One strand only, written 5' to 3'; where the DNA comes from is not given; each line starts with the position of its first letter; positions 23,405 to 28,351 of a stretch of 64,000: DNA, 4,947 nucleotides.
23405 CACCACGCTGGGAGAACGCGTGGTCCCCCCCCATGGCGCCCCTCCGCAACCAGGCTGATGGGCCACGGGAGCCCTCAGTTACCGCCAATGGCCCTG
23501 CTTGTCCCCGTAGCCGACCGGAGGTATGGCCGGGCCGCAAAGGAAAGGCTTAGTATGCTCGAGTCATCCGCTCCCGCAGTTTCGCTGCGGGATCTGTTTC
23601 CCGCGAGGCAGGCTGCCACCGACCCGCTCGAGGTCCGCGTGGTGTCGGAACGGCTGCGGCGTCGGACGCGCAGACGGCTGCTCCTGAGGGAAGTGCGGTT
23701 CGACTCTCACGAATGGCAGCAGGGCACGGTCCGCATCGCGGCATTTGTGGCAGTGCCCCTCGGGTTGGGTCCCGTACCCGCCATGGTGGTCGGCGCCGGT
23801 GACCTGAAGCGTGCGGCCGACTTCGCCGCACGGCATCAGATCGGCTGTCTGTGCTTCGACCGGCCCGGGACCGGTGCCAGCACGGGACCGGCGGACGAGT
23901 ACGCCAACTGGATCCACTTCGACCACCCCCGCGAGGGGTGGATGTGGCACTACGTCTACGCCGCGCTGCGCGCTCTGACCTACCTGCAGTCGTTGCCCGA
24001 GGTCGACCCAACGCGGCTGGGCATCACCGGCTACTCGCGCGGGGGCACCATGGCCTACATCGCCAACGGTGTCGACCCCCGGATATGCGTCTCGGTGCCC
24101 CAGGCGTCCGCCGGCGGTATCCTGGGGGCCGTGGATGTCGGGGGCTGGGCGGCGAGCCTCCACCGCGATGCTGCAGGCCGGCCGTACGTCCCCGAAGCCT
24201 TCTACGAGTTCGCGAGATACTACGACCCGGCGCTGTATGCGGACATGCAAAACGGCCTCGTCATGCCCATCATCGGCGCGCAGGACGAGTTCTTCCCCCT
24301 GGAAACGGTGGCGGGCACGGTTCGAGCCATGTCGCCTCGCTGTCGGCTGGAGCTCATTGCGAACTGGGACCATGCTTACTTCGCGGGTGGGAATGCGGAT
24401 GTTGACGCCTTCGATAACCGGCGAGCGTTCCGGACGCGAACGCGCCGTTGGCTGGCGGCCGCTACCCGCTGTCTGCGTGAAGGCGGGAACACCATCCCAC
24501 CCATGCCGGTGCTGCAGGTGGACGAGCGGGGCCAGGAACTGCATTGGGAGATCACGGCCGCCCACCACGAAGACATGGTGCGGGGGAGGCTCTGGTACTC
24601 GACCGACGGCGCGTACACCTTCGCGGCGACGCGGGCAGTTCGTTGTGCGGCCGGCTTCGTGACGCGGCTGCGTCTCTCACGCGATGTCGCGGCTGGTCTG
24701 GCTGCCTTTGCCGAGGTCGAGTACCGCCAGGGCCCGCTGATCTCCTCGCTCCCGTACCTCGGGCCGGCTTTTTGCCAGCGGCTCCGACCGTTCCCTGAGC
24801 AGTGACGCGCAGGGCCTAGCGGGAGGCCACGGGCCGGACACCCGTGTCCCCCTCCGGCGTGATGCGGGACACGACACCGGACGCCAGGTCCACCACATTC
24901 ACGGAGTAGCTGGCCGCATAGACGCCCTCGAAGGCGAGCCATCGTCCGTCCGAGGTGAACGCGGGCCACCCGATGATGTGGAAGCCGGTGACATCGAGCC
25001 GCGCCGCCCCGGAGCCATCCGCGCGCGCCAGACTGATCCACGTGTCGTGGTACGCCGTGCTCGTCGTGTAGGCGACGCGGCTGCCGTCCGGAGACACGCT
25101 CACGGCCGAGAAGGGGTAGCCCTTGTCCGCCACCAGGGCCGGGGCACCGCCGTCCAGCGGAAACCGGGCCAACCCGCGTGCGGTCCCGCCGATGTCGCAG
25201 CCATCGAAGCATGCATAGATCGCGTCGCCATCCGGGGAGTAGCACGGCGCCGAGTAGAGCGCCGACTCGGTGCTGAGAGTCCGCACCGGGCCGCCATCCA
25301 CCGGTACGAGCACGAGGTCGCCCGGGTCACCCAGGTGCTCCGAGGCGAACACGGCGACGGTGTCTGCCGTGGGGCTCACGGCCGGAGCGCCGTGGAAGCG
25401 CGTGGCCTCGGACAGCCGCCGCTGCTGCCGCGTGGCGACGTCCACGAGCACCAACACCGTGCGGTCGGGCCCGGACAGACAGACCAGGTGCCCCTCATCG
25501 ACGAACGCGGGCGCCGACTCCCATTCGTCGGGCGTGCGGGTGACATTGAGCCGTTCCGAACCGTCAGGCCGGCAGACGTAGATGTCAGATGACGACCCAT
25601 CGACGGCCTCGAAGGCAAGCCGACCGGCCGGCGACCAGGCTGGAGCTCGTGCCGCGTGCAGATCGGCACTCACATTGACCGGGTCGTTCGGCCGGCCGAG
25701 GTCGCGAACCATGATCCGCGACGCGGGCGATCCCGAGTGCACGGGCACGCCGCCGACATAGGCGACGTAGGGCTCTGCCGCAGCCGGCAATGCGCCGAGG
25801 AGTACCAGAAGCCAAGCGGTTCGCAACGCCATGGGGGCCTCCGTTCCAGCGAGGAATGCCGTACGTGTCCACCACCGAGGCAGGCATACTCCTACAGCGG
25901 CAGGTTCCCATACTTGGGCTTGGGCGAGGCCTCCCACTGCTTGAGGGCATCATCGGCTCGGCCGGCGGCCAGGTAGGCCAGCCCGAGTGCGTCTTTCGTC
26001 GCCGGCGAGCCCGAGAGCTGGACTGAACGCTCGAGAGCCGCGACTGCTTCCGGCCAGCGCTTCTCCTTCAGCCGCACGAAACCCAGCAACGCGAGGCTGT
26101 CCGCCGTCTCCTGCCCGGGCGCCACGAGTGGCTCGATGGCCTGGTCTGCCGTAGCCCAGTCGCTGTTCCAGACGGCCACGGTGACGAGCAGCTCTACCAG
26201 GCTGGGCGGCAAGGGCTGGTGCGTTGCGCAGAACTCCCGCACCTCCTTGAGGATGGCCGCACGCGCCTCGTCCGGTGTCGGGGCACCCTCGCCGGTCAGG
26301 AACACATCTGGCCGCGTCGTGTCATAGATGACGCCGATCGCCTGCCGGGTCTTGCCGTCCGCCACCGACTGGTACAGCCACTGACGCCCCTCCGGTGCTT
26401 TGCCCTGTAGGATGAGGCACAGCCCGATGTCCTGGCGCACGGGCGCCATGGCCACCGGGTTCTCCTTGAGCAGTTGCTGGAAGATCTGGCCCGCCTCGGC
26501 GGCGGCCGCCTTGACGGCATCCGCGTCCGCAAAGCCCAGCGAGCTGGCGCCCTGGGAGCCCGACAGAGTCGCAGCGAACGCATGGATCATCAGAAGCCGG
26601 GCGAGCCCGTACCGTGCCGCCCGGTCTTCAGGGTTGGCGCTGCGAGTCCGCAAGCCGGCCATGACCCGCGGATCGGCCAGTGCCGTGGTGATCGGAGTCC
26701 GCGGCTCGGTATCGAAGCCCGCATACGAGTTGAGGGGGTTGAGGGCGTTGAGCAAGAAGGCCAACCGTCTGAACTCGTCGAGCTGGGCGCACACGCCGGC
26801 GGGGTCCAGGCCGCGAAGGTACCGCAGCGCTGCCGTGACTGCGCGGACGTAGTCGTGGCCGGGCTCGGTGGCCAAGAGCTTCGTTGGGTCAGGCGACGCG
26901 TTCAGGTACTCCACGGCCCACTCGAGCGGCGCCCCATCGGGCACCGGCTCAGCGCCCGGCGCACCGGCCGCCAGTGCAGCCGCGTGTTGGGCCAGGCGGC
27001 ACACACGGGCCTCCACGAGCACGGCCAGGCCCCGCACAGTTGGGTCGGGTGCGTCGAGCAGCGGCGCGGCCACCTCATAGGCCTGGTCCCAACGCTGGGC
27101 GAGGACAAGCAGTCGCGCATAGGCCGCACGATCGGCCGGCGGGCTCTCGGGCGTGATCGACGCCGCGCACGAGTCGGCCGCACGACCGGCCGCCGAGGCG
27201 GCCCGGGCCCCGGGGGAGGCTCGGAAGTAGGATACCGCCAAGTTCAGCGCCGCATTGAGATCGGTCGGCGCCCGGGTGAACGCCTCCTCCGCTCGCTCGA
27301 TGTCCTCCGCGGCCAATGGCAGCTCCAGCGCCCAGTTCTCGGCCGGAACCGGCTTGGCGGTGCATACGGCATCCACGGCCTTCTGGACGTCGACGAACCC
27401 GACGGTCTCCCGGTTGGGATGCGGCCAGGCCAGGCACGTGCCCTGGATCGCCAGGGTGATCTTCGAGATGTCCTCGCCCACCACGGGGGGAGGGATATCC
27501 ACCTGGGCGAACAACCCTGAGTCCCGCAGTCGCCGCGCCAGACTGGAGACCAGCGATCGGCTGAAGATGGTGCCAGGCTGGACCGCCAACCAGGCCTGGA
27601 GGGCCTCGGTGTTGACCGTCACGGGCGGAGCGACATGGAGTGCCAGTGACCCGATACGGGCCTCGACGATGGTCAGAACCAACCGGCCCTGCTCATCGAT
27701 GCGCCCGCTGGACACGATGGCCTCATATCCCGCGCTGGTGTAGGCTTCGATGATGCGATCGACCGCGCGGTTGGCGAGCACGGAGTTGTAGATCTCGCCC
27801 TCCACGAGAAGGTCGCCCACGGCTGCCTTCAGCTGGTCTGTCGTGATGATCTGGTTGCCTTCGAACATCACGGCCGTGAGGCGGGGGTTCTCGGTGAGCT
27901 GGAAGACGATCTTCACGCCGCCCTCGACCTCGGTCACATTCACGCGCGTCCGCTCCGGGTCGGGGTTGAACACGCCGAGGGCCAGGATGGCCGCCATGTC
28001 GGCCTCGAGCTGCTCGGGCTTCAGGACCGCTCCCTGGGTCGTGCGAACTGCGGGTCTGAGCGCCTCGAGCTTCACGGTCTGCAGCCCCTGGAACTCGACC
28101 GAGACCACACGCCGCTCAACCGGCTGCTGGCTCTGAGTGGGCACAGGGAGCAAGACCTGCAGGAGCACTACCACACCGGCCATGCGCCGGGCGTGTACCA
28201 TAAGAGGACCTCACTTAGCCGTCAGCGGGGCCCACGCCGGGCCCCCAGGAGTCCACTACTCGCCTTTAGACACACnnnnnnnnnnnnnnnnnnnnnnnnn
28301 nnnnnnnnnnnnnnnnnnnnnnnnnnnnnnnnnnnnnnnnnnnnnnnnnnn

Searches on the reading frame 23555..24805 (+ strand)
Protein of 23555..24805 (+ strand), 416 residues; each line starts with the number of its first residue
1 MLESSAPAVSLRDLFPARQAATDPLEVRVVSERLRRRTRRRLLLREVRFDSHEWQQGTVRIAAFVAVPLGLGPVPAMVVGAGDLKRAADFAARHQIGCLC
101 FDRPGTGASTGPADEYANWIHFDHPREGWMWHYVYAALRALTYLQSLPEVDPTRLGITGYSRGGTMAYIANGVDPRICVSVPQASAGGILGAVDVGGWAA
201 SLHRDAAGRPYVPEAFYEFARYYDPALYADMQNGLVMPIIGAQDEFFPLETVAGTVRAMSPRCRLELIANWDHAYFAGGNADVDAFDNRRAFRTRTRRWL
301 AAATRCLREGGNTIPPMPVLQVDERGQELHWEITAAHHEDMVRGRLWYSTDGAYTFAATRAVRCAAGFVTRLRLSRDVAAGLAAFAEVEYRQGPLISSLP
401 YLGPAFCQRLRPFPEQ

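Call 20: search_protein_families(library=pfam, proteins=[window:23555-24805:+])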
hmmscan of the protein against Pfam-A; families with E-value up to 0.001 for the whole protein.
window:23555-24805:+ (416 aa): 3 families
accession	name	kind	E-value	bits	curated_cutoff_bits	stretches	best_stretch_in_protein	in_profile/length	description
PF22244.2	GCE_fung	-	1.8e-08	35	27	1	57-188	8-140/231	Glucuronyl esterase, fungi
PF05448.18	AXE1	-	5.7e-05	22.5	21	1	127-181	149-204/321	Acetyl xylan esterase (AXE1)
PF01738.24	DLH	-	6.3e-05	23.1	21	0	139-170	83-114/217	Dienelactone hydrolase family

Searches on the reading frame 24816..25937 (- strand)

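Call 20: search_protein_families(library=pfam, proteins=[window:24816-25937:-])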
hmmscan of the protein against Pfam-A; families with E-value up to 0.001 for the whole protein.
window:24816-25937:- (373 aa): 1 family
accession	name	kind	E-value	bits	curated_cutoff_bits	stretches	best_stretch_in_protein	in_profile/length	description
PF07676.18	PD40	-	1.4e-10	41.2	20.9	0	317-336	6-25/38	WD40-like Beta Propeller Repeat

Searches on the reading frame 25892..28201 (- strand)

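Call 20: search_protein_families(library=pfam, proteins=[window:25892-28201:-])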
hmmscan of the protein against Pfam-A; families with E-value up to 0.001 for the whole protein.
window:25892-28201:- (769 aa): 2 families
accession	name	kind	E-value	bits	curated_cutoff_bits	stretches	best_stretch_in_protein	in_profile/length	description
PF07244.20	POTRA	-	3.2e-19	69.8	21.3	2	32-104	3-78/79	Surface antigen variable number repeat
PF14559.12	TPR_19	-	2.4e-06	28.2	25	0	711-755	2-47/68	Tetratricopeptide repeat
